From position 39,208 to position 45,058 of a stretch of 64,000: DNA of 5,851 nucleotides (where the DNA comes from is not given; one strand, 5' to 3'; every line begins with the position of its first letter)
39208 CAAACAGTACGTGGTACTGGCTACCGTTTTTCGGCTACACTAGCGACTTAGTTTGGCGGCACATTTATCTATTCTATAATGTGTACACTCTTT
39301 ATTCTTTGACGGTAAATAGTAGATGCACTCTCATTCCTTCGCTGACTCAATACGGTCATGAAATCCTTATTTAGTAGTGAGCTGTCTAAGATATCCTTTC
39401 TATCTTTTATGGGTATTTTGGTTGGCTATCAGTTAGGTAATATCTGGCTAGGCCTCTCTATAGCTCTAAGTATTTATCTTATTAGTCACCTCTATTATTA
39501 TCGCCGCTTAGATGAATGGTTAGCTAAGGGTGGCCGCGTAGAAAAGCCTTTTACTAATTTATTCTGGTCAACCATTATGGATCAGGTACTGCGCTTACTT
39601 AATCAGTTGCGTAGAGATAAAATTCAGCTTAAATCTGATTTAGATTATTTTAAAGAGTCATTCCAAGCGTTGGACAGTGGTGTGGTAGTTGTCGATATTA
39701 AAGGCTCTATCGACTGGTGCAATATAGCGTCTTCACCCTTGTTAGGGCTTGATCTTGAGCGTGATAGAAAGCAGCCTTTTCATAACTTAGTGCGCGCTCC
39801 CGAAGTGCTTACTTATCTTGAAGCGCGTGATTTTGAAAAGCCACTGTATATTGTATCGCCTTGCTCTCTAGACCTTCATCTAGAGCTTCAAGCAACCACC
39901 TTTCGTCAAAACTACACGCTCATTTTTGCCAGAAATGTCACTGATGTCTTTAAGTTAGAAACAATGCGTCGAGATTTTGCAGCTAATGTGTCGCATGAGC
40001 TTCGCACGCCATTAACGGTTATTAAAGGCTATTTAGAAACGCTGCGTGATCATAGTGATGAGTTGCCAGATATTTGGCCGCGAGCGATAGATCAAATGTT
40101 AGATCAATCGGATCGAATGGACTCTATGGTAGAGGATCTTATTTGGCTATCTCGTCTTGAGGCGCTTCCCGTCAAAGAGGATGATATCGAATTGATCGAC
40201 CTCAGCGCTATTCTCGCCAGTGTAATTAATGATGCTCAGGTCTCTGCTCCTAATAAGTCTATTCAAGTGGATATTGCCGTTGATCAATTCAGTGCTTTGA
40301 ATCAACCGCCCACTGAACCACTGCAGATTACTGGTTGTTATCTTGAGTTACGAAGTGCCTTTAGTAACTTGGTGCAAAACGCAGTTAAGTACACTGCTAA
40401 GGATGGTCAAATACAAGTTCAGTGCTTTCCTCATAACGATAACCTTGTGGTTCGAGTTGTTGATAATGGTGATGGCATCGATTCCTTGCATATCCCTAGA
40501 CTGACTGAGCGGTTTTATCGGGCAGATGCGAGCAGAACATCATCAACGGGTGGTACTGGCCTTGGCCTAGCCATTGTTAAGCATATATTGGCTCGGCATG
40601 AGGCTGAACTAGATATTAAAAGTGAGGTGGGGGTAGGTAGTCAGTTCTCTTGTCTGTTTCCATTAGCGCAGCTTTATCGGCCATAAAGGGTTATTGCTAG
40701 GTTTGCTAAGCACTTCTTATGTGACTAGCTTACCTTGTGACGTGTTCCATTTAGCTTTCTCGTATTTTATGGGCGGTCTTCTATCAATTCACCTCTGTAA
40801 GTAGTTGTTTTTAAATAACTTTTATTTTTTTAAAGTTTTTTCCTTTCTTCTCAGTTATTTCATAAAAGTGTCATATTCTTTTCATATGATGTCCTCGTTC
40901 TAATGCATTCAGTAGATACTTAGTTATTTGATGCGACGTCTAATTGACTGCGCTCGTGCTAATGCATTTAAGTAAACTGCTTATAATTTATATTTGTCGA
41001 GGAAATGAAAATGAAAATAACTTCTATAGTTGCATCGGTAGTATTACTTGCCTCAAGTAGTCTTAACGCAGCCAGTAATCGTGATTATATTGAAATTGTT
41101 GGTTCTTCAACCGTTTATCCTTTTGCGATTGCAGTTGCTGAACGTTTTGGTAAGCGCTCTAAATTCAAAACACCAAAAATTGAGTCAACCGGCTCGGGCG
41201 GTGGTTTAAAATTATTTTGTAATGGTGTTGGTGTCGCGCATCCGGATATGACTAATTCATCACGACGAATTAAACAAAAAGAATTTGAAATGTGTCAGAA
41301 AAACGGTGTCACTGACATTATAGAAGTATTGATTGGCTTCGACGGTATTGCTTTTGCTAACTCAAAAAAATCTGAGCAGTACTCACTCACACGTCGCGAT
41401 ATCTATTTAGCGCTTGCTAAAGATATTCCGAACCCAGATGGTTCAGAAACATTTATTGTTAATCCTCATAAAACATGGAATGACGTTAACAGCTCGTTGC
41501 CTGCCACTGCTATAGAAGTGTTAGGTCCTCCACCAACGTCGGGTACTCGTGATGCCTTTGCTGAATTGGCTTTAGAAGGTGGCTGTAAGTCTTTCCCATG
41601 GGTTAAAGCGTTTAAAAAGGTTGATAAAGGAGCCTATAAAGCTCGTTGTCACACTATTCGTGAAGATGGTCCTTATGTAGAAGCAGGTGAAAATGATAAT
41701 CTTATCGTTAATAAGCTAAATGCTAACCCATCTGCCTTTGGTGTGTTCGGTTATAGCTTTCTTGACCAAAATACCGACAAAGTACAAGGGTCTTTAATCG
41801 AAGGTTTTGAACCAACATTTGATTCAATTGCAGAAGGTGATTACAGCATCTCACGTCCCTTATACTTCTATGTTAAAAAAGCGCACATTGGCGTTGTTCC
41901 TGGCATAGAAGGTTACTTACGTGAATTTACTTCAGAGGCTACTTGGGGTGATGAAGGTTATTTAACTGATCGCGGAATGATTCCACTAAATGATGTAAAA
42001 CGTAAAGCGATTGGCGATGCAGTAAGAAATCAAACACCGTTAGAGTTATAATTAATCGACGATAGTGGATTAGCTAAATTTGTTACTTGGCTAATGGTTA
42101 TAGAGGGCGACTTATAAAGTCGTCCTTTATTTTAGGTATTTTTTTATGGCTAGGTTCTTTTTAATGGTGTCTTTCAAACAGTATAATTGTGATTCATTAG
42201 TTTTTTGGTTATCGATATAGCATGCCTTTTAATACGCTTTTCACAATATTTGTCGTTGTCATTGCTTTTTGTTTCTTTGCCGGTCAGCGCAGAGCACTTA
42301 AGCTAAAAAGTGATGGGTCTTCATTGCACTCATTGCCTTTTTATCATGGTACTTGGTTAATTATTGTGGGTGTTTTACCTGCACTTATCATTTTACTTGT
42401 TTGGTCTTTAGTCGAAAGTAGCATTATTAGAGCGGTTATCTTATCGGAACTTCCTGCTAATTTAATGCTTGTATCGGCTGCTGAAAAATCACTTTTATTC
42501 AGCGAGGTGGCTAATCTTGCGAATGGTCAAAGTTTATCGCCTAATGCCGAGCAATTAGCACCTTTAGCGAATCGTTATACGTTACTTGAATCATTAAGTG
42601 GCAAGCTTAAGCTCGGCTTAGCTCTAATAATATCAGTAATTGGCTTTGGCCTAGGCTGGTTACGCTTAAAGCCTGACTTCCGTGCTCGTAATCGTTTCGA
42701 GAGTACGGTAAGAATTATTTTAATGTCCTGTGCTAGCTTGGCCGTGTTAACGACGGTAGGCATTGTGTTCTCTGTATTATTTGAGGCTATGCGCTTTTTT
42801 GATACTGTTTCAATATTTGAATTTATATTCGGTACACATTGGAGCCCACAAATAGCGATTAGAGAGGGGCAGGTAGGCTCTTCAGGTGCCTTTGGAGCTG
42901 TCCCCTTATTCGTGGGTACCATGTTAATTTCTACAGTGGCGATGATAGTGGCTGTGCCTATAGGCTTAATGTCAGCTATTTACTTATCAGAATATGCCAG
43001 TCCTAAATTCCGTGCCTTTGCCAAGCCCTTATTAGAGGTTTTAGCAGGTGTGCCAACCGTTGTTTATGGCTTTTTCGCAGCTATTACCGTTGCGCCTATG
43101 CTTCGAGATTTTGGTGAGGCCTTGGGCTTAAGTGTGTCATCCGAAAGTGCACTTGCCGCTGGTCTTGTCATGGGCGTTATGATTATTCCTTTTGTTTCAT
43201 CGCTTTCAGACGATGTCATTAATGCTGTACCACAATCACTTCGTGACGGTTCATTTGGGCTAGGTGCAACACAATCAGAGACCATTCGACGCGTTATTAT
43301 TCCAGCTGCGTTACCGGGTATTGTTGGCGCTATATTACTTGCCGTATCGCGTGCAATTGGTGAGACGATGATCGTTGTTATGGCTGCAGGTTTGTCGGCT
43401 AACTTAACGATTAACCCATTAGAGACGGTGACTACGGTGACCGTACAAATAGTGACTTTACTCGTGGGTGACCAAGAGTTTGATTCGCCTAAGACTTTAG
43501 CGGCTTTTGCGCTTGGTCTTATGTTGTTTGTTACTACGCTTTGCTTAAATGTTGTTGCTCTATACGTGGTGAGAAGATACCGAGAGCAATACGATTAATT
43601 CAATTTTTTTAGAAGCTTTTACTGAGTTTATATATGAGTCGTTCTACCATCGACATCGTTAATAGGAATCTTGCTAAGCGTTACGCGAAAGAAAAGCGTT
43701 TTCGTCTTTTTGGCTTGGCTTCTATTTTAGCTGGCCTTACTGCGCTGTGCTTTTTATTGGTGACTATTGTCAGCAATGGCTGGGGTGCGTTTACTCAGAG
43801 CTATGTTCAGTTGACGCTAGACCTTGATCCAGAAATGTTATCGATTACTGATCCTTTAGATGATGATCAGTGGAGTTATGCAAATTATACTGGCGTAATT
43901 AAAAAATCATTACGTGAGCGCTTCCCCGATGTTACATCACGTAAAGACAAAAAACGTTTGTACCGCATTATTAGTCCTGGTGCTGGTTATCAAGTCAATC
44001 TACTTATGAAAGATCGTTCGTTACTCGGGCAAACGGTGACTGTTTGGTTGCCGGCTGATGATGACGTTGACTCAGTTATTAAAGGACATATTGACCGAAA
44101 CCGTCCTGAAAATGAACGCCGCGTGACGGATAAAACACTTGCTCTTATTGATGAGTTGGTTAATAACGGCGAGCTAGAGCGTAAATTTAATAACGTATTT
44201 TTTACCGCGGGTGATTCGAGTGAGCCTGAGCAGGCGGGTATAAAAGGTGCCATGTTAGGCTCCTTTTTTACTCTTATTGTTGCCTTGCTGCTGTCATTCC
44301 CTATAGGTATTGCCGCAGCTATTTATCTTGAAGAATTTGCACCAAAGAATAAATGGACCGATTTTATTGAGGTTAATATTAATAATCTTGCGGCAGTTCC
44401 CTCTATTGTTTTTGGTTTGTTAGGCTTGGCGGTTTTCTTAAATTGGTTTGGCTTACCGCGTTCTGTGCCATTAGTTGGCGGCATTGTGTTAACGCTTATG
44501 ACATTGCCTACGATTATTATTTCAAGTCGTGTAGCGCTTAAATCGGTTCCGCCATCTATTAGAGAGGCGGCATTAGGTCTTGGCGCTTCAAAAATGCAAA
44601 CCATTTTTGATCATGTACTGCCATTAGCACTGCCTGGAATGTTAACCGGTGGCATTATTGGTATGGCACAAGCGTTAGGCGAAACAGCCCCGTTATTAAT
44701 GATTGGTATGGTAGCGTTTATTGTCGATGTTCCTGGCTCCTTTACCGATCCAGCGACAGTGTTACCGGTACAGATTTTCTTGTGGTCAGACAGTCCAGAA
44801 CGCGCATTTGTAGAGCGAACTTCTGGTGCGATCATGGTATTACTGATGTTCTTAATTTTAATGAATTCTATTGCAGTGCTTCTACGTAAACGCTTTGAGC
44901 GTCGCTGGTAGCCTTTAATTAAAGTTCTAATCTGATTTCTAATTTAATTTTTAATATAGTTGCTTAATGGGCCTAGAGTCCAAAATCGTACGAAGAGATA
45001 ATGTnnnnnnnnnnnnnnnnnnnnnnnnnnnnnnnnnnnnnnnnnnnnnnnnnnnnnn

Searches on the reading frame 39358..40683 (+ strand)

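Call 81: search_protein_families(library=pfam, proteins=[window:39358-40683:+], max_evalue=0.00001)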
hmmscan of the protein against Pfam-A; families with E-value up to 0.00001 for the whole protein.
window:39358-40683:+ (442 aa): 4 families
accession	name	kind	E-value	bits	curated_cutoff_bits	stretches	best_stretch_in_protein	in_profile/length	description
PF02518.31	HATPase_c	-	1e-25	90.7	26.4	1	330-437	5-110/111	Histidine kinase-, DNA gyrase B-, and HSP90-like ATPase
PF00512.31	HisKA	-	2.4e-20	72.8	26.9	1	203-269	1-65/66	His Kinase A (phospho-acceptor) domain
PF11808.13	PhoR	-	3.2e-12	47.1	27.1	1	7-87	4-84/86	Phosphate regulon sensor protein PhoR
PF13581.12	HATPase_c_2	-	3.7e-06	27.4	27.4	1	330-414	31-112/127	Histidine kinase-like ATPase domain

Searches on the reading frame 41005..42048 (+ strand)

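Call 82: search_protein_families(library=pfam, proteins=[window:41005-42048:+], max_evalue=0.00001)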
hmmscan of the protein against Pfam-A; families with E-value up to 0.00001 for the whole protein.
window:41005-42048:+ (348 aa): 1 family
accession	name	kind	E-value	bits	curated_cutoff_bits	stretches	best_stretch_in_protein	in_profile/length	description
PF12849.12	PBP_like_2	-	2.5e-49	168.9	27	1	23-311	6-266/267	PBP superfamily domain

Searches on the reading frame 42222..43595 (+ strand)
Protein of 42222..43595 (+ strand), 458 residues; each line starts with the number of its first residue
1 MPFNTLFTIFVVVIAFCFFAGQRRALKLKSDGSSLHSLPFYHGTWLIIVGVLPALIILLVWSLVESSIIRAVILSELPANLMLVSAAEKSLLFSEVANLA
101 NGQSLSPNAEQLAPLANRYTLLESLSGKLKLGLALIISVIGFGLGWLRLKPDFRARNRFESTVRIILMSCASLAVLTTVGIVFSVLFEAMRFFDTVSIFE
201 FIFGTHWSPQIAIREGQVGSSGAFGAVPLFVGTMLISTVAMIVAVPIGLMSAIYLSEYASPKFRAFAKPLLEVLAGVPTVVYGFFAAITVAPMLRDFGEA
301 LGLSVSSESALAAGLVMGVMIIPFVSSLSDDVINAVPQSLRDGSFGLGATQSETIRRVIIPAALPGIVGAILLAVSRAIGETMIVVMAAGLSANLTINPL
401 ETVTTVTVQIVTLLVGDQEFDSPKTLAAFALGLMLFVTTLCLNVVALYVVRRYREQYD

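Call 82: search_protein_families(library=pfam, proteins=[window:42222-43595:+], max_evalue=0.00001)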
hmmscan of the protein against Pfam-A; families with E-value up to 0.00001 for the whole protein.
window:42222-43595:+ (458 aa): 2 families
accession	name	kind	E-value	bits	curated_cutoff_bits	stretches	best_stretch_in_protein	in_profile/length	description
PF12501.13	DUF3708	-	1.2e-28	100.2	24.1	1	9-176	3-165/166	Phosphate ATP-binding cassette transporter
PF00528.27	BPD_transp_1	-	1.2e-15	58.1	26.4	1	244-454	1-183/184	Binding-protein-dependent transport system inner membrane component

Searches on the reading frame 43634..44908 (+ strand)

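Call 82: search_protein_families(library=pfam, proteins=[window:43634-44908:+], max_evalue=0.00001)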
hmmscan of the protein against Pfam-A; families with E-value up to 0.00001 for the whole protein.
window:43634-44908:+ (425 aa): 2 families
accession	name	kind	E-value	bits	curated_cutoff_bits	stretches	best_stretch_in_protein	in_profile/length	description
PF11812.13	DUF3333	-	1e-49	169.1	26.5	1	11-159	2-151/151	Domain of unknown function (DUF3333)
PF00528.27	BPD_transp_1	-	6e-20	72.2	26.4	1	223-424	3-181/184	Binding-protein-dependent transport system inner membrane component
